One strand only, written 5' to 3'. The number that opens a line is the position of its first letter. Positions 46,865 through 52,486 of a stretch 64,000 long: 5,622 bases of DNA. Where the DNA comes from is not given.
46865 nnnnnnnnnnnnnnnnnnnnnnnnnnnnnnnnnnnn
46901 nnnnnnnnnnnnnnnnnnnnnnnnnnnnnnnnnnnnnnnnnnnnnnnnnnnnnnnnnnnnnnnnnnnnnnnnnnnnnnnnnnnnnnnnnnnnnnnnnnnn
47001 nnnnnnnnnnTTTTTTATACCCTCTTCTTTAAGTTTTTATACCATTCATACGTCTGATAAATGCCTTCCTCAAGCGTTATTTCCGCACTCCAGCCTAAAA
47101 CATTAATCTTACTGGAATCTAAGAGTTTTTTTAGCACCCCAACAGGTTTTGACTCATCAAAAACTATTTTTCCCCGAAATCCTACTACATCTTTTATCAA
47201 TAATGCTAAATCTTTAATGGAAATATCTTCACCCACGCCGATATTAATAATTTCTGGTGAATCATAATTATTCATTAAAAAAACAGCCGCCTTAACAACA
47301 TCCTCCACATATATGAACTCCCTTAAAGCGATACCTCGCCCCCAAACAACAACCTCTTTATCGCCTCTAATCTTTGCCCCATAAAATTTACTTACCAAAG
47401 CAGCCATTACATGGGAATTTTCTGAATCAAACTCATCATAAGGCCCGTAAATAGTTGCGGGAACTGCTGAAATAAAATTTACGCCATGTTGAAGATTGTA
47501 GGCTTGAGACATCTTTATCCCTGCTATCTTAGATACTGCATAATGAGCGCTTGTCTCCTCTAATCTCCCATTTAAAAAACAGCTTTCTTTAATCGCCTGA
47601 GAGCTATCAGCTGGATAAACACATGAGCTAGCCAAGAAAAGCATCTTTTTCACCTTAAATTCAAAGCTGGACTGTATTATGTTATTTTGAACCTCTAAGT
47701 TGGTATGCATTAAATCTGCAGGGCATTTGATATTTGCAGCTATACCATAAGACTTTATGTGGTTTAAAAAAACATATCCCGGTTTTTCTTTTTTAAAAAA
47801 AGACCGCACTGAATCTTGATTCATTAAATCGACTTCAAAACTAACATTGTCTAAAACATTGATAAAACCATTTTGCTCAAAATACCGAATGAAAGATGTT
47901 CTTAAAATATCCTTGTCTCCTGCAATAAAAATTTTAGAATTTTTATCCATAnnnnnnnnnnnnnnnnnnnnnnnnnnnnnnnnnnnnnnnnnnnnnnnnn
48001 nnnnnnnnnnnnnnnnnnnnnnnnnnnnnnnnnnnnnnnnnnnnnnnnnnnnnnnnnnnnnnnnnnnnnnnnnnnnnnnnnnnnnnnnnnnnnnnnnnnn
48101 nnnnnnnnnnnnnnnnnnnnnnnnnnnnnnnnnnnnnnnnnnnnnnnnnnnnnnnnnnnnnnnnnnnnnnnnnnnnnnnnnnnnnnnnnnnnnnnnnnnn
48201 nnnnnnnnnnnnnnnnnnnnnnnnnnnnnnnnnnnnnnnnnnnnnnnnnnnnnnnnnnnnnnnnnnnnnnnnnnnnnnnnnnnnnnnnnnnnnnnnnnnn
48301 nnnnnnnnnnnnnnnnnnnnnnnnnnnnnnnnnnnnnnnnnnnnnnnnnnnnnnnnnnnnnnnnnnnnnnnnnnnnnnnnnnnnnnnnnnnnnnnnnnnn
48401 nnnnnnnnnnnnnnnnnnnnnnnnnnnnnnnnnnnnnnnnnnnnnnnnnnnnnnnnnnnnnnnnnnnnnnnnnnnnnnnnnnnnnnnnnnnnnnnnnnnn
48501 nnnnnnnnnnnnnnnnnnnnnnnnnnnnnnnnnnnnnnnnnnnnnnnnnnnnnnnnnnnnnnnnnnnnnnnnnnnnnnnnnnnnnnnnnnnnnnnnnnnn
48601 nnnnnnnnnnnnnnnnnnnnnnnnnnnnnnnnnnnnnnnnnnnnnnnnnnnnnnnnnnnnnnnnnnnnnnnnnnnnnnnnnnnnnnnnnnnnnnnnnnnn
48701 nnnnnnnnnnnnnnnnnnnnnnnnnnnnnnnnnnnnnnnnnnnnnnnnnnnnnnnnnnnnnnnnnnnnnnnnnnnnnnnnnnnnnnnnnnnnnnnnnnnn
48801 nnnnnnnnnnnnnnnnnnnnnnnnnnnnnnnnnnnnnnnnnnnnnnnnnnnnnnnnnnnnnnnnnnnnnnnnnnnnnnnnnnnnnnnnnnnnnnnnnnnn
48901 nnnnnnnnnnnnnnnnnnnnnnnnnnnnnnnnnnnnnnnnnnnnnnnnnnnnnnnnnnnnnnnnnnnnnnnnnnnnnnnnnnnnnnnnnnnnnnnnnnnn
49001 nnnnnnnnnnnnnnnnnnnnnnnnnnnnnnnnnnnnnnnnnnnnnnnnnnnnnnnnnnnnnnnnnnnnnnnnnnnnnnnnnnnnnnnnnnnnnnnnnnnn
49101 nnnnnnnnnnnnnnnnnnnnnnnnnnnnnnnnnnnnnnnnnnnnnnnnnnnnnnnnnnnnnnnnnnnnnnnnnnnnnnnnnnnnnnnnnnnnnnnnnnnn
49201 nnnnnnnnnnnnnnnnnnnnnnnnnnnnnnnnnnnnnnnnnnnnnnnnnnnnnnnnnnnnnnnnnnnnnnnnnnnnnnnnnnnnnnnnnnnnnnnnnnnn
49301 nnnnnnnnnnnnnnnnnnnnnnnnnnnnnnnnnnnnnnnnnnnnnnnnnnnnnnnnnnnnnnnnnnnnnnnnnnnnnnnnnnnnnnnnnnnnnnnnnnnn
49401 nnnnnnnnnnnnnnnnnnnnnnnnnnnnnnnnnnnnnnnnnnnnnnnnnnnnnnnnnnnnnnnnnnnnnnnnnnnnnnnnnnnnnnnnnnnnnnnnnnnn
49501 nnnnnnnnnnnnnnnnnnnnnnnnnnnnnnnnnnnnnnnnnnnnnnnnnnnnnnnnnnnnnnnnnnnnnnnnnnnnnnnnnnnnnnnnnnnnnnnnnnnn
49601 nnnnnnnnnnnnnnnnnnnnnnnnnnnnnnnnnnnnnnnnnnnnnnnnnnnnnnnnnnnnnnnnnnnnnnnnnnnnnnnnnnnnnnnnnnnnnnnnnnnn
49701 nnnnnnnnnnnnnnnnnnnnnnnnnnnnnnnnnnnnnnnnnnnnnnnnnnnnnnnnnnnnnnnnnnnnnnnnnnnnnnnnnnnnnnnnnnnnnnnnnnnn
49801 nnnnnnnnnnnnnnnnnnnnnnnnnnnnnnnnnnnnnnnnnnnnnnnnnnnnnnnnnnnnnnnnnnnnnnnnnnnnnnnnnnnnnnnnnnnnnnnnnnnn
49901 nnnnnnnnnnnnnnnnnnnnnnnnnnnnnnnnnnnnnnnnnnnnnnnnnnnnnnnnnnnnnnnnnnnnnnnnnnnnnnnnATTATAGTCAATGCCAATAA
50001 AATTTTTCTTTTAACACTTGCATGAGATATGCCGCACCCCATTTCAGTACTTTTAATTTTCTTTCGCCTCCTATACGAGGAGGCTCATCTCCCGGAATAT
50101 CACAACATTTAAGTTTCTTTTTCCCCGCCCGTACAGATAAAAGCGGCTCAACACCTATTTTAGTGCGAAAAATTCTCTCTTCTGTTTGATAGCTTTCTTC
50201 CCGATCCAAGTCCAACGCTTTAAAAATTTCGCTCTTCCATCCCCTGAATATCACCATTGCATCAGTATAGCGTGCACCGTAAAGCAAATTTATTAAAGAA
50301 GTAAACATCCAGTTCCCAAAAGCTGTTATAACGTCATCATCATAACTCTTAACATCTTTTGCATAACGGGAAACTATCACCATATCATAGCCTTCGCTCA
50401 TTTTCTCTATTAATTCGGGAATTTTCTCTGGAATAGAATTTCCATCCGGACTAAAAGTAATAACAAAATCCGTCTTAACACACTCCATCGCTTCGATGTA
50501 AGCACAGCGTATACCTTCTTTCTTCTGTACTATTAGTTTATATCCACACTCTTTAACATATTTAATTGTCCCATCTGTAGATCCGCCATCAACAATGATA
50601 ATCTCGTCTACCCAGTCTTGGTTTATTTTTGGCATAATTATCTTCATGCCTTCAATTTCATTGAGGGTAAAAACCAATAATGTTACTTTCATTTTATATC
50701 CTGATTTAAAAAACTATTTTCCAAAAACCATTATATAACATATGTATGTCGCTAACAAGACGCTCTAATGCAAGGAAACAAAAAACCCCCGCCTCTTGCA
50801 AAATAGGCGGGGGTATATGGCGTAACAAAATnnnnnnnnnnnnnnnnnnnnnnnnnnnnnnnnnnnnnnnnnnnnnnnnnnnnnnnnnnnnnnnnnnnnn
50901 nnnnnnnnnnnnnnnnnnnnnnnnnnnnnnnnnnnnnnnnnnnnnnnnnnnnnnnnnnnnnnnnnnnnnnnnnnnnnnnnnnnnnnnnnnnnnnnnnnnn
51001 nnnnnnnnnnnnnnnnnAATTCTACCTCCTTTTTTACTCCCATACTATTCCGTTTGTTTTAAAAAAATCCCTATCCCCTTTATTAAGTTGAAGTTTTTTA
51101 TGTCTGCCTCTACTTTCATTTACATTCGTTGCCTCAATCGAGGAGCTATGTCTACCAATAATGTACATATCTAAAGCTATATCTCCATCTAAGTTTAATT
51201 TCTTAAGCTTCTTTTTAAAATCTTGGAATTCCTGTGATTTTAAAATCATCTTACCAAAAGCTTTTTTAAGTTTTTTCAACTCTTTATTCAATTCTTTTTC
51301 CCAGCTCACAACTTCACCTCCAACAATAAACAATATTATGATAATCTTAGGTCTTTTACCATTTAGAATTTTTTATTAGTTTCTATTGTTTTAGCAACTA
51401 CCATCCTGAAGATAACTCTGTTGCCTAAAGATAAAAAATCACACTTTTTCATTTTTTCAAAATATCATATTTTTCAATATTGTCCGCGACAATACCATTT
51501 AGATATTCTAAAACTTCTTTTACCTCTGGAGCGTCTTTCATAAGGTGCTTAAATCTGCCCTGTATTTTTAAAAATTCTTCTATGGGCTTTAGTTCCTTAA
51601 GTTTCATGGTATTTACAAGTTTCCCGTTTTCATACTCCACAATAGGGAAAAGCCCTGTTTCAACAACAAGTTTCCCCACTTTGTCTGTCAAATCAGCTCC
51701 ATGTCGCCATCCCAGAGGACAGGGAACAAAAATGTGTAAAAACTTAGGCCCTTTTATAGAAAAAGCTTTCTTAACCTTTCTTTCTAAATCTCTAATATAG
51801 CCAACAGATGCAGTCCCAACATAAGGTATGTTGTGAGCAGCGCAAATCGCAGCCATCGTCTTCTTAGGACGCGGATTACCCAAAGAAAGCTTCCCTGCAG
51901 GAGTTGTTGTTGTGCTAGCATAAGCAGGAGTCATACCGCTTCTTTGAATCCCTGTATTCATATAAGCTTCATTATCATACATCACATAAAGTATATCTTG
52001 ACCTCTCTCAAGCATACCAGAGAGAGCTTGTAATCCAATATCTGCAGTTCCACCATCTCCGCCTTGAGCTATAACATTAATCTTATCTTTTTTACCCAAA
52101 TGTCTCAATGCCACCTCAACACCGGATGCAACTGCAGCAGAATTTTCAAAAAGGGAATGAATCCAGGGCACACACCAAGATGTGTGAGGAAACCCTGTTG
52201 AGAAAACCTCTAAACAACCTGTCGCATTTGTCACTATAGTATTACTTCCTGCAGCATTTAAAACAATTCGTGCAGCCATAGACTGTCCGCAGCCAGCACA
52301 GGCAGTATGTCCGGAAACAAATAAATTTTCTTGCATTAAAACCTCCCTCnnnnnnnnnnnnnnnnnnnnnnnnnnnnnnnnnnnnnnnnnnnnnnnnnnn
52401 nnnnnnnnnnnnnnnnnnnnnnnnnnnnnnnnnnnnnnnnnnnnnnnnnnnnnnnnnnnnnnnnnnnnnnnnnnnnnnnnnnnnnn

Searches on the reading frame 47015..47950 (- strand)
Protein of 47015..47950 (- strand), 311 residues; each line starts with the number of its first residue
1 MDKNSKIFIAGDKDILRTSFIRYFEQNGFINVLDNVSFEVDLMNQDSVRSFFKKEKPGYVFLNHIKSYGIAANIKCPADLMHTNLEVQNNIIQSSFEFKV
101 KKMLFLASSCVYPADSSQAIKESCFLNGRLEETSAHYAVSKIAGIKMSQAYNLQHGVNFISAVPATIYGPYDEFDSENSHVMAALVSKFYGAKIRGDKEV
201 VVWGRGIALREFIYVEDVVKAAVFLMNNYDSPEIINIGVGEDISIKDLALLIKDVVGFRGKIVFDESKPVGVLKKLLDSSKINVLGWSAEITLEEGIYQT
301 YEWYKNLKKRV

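Call 8: search_protein_families(library=pfam, proteins=[window:47015-47950:-])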
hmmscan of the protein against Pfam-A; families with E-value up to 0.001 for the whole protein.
window:47015-47950:- (311 aa): 2 families
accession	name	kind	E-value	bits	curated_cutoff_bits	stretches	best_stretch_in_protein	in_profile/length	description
PF01370.27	Epimerase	-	7.6e-43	147.1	20.9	1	38-238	46-240/240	NAD dependent epimerase/dehydratase family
PF16363.11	GDP_Man_Dehyd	-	8.2e-15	55.5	27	1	38-299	57-331/332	GDP-mannose 4,6 dehydratase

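Call 28: search_protein_families(library=ncbifam, proteins=[window:47015-47950:-], max_evalue=1e-10)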
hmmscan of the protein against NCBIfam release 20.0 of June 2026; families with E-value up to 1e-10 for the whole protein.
window:47015-47950:- (311 aa): 7 families
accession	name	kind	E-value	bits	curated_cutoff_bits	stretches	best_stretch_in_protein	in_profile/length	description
NF047922.1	GDPFucSynFcl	equivalog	1.4e-106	356.4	500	1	4-308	2-305/308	GDP-L-fucose synthase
TIGR01181.1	dTDP_gluc_dehyt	equivalog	3.4e-22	78.9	365.1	1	39-307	56-314/321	dTDP-glucose 4,6-dehydratase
TIGR04180.1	EDH_00030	hypoth_equivalog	3.7e-16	59.1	475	1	38-268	49-268/297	NAD-dependent 4,6-dehydratase LegB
TIGR01179.1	galE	equivalog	1.4e-14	53.6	262.3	1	36-309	50-330/332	UDP-glucose 4-epimerase GalE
NF008872.0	PRK11908.1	equivalog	3.9e-11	42.6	294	0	71-255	82-270/349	bifunctional UDP-4-keto-pentose/UDP-xylose synthase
NF007490.0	PRK10084.1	subfamily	4.9e-11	42.2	649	0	111-307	141-337/361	dTDP-glucose 4,6-dehydratase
TIGR02197.1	heptose_epim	equivalog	7.9e-11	41.7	274.6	0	79-262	86-266/316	ADP-glyceromanno-heptose 6-epimerase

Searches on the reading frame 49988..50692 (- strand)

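Call 8: search_protein_families(library=pfam, proteins=[window:49988-50692:-])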
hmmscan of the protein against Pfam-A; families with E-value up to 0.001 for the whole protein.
window:49988-50692:- (234 aa): 1 family
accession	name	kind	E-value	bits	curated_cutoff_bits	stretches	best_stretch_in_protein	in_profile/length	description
PF00535.33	Glycos_transf_2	-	1.6e-15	57.9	23.3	1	29-135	28-142/168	Glycosyl transferase family 2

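Call 28: search_protein_families(library=ncbifam, proteins=[window:49988-50692:-], max_evalue=1e-10)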
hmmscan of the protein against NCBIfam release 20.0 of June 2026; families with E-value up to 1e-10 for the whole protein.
window:49988-50692:- (234 aa): 2 families
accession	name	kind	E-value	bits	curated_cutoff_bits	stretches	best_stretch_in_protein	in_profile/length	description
TIGR04182.1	glyco_TIGR04182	equivalog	7.4e-24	84.6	325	1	2-222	1-210/293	S-layer glycoprotein N-glycosyltransferase AglJ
NF041391.1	DPhHxTase_Halo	equivalog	9.3e-15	54.2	375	1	9-162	3-155/213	dolichyl-phosphate hexose transferase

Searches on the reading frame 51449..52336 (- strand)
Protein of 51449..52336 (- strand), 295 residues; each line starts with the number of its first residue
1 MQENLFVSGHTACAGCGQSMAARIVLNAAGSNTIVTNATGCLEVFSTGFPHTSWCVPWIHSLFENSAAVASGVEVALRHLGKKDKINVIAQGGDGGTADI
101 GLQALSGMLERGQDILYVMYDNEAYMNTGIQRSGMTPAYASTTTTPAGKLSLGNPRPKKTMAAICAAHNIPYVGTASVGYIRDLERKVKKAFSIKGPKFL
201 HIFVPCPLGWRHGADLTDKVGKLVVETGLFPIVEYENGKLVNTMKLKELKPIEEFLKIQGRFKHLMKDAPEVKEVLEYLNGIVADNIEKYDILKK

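Call 8: search_protein_families(library=pfam, proteins=[window:51449-52336:-])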
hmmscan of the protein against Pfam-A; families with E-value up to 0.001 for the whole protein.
window:51449-52336:- (295 aa): 1 family
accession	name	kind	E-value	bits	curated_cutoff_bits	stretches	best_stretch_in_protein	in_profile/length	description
PF02775.26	TPP_enzyme_C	-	9.6e-22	77.8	21.9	1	39-202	2-151/151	Thiamine pyrophosphate enzyme, C-terminal TPP binding domain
